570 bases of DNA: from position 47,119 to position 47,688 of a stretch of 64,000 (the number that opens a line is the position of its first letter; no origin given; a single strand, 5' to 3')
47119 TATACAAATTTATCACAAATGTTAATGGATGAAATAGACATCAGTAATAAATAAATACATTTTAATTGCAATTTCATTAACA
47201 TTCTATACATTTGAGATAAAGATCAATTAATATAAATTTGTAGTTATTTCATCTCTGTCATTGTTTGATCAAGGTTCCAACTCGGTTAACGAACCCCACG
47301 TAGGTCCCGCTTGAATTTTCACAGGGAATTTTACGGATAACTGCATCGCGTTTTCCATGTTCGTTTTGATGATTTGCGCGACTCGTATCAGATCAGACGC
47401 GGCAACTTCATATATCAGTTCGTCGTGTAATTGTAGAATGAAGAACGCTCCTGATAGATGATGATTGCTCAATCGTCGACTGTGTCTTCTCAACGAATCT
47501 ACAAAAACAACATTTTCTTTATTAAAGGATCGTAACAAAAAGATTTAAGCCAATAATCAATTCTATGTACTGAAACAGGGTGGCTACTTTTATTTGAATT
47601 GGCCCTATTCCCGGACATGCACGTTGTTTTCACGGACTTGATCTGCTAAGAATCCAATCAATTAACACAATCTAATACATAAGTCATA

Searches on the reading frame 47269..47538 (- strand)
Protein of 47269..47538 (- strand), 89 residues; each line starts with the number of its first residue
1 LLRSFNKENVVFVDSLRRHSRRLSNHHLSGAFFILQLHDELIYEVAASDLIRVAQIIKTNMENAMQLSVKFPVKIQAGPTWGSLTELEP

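Call 4: search_protein_families(library=pfam, proteins=[window:47269-47538:-], max_evalue=1)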
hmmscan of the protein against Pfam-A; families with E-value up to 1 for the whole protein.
window:47269-47538:- (89 aa): 1 family
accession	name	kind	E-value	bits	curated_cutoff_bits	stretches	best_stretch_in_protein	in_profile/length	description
PF00476.26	DNA_pol_A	-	8.7e-12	45.1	34.3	1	21-82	318-380/381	DNA polymerase family A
